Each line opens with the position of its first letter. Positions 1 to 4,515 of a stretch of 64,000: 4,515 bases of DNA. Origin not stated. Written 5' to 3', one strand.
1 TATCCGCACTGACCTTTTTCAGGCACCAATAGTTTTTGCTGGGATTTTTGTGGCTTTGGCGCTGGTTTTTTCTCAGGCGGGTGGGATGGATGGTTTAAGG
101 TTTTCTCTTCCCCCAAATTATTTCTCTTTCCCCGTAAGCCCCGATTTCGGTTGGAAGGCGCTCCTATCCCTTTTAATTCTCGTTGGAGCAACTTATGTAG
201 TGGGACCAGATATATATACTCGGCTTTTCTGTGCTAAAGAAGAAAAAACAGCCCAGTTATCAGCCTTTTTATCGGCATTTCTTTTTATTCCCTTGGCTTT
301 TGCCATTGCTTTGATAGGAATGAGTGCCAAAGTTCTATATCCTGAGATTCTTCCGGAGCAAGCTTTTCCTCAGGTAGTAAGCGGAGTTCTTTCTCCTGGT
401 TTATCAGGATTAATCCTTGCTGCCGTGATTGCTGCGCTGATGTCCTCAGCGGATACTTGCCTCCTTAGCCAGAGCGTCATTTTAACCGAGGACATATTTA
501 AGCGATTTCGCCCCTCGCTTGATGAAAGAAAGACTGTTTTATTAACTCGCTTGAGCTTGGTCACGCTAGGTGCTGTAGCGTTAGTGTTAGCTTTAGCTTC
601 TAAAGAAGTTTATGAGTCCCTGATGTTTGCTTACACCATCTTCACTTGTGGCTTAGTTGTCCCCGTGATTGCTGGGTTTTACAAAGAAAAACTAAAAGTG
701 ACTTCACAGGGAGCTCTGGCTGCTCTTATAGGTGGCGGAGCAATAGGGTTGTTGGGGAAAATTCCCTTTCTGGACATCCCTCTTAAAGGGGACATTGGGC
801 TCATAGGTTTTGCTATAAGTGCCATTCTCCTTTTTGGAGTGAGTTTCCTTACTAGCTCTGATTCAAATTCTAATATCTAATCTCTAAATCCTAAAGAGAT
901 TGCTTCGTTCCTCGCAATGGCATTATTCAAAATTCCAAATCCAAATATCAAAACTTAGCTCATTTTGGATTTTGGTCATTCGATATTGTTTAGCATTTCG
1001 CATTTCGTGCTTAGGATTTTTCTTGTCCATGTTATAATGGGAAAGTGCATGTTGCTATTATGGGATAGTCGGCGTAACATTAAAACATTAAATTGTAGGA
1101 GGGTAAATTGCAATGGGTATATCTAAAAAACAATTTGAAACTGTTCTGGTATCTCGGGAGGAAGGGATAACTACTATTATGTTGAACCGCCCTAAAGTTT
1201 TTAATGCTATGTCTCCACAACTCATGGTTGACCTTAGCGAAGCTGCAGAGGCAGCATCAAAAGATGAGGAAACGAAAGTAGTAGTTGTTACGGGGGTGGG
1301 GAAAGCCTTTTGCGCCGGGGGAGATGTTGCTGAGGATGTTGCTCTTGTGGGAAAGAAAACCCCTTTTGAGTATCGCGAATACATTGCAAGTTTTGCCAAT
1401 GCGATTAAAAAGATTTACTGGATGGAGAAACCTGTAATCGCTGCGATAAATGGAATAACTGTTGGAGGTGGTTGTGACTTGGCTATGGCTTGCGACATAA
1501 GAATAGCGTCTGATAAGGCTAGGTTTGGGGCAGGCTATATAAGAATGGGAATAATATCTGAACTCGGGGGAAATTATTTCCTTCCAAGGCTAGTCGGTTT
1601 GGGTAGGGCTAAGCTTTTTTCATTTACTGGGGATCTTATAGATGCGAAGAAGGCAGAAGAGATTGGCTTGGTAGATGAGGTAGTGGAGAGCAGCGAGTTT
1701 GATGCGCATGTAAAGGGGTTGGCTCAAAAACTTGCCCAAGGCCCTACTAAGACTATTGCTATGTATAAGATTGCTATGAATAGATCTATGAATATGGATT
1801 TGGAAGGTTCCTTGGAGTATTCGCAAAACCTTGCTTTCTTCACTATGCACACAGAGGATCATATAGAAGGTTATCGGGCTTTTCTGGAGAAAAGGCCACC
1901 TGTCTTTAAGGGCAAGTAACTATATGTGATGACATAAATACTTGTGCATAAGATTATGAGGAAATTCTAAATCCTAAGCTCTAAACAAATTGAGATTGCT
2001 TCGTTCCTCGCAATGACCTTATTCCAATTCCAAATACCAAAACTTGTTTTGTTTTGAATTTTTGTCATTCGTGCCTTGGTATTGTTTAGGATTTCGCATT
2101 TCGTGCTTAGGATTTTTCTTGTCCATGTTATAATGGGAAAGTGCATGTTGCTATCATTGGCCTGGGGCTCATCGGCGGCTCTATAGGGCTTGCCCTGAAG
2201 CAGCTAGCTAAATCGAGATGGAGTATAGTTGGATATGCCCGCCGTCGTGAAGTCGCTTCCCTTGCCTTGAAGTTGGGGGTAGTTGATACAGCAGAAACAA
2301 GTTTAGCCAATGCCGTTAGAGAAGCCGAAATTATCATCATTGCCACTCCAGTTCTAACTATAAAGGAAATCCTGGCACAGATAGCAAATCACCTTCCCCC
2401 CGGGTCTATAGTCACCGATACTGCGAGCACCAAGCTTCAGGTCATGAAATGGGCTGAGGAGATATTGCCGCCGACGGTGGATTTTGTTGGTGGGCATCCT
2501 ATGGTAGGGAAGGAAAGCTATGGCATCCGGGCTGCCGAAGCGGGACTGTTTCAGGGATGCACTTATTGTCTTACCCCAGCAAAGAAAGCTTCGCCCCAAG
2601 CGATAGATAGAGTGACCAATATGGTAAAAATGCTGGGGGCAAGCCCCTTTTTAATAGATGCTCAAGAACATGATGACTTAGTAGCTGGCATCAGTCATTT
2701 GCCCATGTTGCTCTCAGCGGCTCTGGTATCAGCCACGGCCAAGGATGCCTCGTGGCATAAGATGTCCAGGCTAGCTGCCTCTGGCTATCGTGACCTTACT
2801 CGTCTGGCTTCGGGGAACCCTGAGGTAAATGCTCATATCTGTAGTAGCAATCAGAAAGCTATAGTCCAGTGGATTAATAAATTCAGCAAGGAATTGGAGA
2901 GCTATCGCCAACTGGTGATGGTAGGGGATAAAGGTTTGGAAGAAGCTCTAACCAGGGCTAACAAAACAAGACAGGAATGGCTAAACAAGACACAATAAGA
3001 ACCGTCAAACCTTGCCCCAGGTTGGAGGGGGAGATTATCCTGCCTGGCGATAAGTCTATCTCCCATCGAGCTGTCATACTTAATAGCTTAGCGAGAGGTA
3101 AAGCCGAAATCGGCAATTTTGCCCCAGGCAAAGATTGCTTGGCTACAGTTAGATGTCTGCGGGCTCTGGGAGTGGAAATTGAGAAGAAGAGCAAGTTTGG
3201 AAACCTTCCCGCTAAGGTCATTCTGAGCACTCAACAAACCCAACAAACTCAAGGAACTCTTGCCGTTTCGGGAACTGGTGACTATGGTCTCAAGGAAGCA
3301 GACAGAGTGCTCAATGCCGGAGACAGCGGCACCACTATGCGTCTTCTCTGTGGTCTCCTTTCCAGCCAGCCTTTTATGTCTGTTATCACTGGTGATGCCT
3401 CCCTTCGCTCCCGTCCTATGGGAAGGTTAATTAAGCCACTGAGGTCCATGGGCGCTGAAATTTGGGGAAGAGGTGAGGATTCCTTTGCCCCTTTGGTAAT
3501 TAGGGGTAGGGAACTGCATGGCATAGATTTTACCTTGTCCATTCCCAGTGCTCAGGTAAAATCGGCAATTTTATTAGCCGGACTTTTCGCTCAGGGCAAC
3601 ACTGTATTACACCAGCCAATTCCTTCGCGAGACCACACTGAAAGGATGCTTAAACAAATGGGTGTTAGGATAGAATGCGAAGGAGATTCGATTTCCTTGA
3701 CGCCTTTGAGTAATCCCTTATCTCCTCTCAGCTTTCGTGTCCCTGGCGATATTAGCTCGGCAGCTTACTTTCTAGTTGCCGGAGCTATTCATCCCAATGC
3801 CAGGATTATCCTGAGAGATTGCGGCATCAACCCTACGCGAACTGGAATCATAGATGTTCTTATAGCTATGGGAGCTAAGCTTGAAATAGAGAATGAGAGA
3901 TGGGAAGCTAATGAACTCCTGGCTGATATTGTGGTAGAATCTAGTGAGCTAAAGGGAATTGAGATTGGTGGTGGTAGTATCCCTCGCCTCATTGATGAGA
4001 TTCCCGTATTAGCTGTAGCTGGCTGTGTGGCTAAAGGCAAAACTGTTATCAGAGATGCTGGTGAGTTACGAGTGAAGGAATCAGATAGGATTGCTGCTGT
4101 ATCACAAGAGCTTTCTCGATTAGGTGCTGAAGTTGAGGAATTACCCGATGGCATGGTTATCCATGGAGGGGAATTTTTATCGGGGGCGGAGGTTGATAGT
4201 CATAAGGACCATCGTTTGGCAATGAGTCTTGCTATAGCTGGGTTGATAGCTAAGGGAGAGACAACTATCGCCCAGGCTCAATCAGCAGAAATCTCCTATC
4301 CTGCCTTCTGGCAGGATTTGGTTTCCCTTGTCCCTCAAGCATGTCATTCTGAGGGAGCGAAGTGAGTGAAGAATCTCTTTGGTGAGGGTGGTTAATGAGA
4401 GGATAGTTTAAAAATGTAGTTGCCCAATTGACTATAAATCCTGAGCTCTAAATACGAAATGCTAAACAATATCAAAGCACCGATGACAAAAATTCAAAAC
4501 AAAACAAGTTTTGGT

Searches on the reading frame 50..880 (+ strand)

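Call 98: search_protein_families(library=pfam, proteins=[window:50-880:+], max_evalue=0.0001)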
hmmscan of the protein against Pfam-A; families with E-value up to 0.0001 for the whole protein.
window:50-880:+ (276 aa): 1 family
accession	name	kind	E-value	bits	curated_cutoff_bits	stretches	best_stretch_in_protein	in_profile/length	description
PF00474.23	SSF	-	9.5e-21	74.6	22.8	1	38-229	206-406/406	Sodium:solute symporter family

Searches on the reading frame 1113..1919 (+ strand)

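Call 98: search_protein_families(library=pfam, proteins=[window:1113-1919:+], max_evalue=0.0001)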
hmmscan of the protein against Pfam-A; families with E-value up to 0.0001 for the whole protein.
window:1113-1919:+ (268 aa): 2 families
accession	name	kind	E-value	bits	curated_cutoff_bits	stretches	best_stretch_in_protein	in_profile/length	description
PF00378.25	ECH_1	-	1e-60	205.6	27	1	15-267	2-250/251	Enoyl-CoA hydratase/isomerase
PF16113.10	ECH_2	-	9.1e-40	137.6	27.2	1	20-213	2-197/335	Enoyl-CoA hydratase/isomerase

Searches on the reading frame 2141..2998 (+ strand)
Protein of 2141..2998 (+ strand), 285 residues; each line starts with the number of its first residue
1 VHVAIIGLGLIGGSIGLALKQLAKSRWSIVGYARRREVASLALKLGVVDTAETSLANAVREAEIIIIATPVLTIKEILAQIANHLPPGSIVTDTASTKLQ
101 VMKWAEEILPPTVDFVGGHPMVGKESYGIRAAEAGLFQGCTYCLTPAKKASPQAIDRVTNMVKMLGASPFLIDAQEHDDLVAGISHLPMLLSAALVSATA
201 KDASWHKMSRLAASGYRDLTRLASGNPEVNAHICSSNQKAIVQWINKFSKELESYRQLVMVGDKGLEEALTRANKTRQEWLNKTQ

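Call 98: search_protein_families(library=pfam, proteins=[window:2141-2998:+], max_evalue=0.0001)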
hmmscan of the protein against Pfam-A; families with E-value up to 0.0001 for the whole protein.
window:2141-2998:+ (285 aa): 4 families
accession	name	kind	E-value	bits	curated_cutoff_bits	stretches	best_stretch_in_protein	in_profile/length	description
PF02153.23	PDH_N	-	9.7e-38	129.5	26.5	1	16-167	2-150/154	Prephenate dehydrogenase, nucleotide-binding domain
PF20463.3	PDH_C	-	1e-19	71.1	22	1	174-263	2-92/102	Prephenate dehydrogenase, dimerization domain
PF03807.23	F420_oxidored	-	1.2e-08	35.9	21.6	1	3-95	2-92/94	NADP oxidoreductase coenzyme F420-dependent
PF03446.21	NAD_binding_2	-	5.8e-06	26.8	21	1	3-103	2-101/161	NAD binding domain of 6-phosphogluconate dehydrogenase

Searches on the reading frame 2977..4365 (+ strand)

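Call 98: search_protein_families(library=pfam, proteins=[window:2977-4365:+], max_evalue=0.0001)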
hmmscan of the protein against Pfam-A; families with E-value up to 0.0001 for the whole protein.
window:2977-4365:+ (462 aa): 1 family
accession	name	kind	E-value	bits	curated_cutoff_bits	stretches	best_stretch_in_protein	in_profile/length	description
PF00275.25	EPSP_synthase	-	2.4e-123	412.4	22.8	1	13-448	4-417/417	EPSP synthase (3-phosphoshikimate 1-carboxyvinyltransferase)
